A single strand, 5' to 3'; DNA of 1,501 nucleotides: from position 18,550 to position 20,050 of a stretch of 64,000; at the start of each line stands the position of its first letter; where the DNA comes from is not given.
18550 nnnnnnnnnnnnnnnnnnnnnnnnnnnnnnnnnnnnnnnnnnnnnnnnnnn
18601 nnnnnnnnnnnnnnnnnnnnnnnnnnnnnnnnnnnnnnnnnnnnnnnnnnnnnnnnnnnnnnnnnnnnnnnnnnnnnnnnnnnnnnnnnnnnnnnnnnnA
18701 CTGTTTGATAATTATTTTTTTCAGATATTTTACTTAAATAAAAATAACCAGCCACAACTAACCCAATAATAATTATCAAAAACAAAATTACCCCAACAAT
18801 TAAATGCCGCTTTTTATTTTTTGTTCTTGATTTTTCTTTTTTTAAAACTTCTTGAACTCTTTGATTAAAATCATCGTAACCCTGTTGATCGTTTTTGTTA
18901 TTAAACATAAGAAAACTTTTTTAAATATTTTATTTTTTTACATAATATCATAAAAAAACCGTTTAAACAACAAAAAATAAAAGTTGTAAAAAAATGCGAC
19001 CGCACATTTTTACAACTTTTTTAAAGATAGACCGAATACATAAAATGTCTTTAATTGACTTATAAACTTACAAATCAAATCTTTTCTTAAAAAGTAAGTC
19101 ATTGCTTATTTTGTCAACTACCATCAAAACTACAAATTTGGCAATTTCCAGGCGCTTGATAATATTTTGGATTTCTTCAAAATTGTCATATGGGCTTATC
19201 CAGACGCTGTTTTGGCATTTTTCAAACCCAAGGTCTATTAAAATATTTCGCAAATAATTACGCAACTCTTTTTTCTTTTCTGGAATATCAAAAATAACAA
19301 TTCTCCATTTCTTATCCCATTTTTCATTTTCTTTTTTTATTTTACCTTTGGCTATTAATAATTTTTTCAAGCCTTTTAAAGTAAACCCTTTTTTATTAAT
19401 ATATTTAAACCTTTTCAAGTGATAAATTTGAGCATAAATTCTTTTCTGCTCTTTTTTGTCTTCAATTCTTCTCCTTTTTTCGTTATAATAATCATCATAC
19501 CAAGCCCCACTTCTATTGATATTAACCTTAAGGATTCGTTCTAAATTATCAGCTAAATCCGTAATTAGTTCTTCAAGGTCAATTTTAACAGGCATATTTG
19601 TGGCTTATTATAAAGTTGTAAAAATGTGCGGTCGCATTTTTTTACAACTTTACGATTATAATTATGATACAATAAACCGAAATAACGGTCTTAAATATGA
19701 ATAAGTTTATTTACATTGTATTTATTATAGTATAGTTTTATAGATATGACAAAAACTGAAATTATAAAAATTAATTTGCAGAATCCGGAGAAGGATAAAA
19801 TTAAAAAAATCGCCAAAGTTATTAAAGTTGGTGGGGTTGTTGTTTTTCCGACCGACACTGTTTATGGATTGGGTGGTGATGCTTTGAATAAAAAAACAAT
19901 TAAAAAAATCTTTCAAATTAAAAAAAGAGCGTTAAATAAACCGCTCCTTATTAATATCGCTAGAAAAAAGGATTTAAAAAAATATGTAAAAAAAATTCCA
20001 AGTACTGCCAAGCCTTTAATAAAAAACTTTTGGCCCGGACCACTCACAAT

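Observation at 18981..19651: A PaaX/Cas2-fold gene bracketed by two perfect 40-bp inverted copies of a near-palindrome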

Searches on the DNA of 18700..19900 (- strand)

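Call 69: search_rna_families(source=window, start=18700, end=19900, threshold=evalue, max_evalue=1)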
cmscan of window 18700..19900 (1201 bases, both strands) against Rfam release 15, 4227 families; matches with E-value up to 1: 3.
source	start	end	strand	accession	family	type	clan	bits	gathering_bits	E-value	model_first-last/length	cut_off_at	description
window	18972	19032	-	RF02436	SpF43_sRNA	Gene; sRNA;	-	21.4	70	0.2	1-99/99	no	Streptococcus sRNA SpF43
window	18977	19020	+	RF02578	tsr25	Gene; sRNA;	-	20.2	63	0.099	138-181/181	no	S. aureus tsr25 small RNA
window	19611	19652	-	RF01494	rliD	Gene; antisense;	-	13.2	50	0.65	270-327/327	no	Listeria sRNA rliD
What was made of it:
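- Weak Rfam hits fall on the terminator parts of sRNA models (call 69).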

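Call 73: build_rna_model(alignment_id=A2, structure=none)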
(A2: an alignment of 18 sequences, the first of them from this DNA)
Model R1 built from alignment A2 (18 sequences, 42 columns); structure: none (sequence only).
model positions 42; base pairs 0; branch points 0; effective number of sequences 18; information 0.802 bits per position. No base pairs: searches with it score sequence only.

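Call 75: search_with_rna_model(model_id=R1, source=window, filters=off, max_evalue=10)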
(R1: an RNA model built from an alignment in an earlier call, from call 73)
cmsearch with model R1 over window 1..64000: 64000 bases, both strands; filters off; matches with E-value up to 10: 48.
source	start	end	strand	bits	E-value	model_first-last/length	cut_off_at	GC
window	52598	52639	+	32.9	3.4e-09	1-42/42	-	0.33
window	18979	19019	+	31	1.4e-08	1-41/42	-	0.29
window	19612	19651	-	29.8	3.5e-08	2-41/42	-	0.3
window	52598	52639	-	20.2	4.1e-05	1-42/42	-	0.33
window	18980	19020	-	18.6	0.00013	1-41/42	-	0.29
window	19612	19651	+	17.3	0.00033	2-41/42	-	0.3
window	39948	39967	+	7.2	0.55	22-41/42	-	0.3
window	59038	59065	-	7.1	0.62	12-39/42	-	0.32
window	45423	45447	-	6.6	0.88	2-26/42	-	0.36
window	59754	59771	-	6.3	1.1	24-41/42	-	0.33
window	31670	31688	-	5.7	1.7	1-19/42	-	0.16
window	17397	17412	-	5.5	1.9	21-36/42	-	0.31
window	63808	63831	-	5.4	2.2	2-25/42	-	0.46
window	5297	5330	-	5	2.8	9-40/42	-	0.21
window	2120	2136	-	5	2.9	1-17/42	-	0.18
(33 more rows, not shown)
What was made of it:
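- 19612..19651 (.): Upstream site: 40-bp near-palindrome, centre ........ in gene sense, 16 bp before the ATG of the mini-PaaX gene. Scores E = 3.5e-8 with the family site profile R1 (call 75).
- On REP / RAYT system: Three sites occur in 64 kb, with a clear score gap to the next hit (call 75).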
